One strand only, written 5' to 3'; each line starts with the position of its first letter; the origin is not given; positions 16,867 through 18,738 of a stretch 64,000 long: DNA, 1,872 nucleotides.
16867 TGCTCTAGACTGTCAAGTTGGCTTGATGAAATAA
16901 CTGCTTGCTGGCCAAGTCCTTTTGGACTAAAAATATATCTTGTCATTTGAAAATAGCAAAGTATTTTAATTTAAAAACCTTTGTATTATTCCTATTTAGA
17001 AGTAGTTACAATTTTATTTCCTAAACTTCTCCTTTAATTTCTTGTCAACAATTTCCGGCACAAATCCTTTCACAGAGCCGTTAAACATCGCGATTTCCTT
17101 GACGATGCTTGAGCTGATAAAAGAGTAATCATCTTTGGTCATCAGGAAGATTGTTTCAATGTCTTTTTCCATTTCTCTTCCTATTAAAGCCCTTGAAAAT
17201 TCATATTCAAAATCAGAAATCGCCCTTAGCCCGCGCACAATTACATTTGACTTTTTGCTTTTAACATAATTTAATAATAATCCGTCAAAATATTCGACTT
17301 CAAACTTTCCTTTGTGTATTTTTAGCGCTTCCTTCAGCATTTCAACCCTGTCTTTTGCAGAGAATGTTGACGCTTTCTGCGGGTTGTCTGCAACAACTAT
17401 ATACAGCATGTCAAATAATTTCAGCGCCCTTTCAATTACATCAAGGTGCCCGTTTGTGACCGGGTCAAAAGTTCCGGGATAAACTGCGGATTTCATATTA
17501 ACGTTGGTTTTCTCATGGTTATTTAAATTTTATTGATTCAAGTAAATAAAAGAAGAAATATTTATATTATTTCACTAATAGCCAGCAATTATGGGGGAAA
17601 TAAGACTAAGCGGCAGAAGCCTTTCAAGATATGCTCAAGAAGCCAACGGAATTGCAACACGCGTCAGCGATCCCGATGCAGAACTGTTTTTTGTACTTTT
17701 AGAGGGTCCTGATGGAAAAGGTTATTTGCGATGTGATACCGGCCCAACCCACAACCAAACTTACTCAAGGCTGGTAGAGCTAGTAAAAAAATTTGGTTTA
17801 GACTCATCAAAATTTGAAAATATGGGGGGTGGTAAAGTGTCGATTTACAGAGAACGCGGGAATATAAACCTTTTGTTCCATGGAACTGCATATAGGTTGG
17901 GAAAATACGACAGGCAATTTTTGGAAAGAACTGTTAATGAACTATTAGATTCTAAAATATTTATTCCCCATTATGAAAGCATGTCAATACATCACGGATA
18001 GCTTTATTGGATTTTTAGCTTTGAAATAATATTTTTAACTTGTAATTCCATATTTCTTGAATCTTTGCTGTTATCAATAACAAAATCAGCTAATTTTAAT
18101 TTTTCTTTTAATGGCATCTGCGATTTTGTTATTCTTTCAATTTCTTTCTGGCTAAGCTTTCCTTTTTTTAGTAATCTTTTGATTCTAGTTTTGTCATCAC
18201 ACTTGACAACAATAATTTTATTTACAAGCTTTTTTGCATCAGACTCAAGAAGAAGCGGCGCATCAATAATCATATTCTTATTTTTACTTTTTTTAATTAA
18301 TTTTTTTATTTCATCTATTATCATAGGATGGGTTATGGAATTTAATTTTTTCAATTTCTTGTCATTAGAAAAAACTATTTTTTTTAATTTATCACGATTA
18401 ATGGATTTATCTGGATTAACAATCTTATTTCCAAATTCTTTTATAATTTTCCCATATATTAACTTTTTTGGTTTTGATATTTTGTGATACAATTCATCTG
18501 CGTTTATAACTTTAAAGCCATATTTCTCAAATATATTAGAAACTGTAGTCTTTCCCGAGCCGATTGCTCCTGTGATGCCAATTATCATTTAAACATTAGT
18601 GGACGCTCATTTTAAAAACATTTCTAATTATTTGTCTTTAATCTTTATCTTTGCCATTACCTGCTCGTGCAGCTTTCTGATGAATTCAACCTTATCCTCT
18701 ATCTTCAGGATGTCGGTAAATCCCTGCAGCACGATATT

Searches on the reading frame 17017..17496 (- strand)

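Call 19: search_protein_families(library=pfam, proteins=[window:17017-17496:-], max_evalue=0.001)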
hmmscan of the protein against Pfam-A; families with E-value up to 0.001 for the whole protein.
window:17017-17496:- (160 aa): 2 families
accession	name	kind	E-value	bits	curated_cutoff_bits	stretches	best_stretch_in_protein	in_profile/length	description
PF01467.32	CTP_transf_like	-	1.6e-27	96.7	21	1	5-134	1-132/133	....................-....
PF08218.17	Citrate_ly_lig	-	3.2e-05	24.1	20.9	1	11-59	9-55/182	Citrate lyase ligase C-terminal domain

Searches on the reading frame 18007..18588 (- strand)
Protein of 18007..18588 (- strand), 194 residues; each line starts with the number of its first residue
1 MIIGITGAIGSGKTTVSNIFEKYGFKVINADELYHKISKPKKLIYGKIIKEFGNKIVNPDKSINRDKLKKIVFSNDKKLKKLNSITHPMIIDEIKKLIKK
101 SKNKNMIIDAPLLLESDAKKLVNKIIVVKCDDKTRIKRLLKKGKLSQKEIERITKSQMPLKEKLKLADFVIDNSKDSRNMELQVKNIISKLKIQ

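Call 83: search_protein_families(library=pfam, proteins=[window:18007-18588:-], max_evalue=0.001)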
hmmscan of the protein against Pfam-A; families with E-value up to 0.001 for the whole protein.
window:18007-18588:- (194 aa): 5 families
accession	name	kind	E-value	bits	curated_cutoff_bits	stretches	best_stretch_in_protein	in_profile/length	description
PF01121.26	CoaE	-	7.6e-54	182.6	27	1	1-176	1-177/180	Dephospho-CoA kinase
PF13238.12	AAA_18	-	2.3e-10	41.4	29.4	1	3-151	1-120/128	AAA domain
PF13207.12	AAA_17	-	1.4e-08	35.5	27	1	6-141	1-121/136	AAA domain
PF13671.12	AAA_33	-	7.9e-05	23.4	27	1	5-143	4-119/143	AAA domain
PF06745.19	ATPase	-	0.00038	20.3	26.6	1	2-111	21-128/231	KaiC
